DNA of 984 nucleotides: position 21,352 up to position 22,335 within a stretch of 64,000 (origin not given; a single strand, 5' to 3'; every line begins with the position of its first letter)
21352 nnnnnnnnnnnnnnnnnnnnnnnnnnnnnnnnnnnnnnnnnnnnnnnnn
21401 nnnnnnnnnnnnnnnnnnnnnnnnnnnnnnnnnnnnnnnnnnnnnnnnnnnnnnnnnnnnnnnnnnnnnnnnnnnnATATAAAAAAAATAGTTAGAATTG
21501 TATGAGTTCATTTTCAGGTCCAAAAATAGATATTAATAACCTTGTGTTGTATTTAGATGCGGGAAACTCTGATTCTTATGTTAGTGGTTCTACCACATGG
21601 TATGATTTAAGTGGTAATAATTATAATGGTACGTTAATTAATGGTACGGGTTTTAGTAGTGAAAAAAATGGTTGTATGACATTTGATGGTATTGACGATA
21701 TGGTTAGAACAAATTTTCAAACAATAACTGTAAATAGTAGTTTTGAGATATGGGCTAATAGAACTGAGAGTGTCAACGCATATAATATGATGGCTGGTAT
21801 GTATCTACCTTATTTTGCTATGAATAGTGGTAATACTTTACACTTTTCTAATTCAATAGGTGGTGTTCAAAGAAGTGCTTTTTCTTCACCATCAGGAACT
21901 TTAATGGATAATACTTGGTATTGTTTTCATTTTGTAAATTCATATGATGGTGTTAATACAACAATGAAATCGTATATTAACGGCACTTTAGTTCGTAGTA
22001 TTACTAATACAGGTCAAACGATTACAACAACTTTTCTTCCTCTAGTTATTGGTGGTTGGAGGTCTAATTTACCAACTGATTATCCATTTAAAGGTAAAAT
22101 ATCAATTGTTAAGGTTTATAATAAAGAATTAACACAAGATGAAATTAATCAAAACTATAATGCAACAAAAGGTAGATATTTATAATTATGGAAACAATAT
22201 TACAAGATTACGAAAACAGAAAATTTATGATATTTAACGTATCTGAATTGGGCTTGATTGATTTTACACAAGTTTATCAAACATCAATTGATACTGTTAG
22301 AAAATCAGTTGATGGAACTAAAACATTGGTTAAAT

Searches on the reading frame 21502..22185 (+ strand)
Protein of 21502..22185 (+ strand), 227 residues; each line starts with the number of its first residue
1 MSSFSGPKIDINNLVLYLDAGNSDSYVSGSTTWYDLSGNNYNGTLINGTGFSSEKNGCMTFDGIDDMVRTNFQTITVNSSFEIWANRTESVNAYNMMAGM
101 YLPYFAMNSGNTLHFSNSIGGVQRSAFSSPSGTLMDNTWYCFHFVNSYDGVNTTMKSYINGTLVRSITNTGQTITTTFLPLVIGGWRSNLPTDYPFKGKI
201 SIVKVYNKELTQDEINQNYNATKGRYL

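Call 38: search_protein_families(library=pfam, proteins=[window:21502-22185:+], max_evalue=0.01)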
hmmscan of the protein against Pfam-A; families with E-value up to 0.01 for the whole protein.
window:21502-22185:+ (227 aa): 3 families
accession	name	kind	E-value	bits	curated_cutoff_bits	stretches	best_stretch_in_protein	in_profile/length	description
PF13385.13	Laminin_G_3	-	2e-17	64.1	27.6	1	65-216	4-151/151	Concanavalin A-like lectin/glucanases superfamily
PF02973.23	Sialidase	-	0.00058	19.9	26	1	151-221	115-187/189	Sialidase, N-terminal domain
PF22237.3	SO2946-like_C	-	0.0092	16.4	27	1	43-177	11-139/163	SO2946-like, C-terminal domain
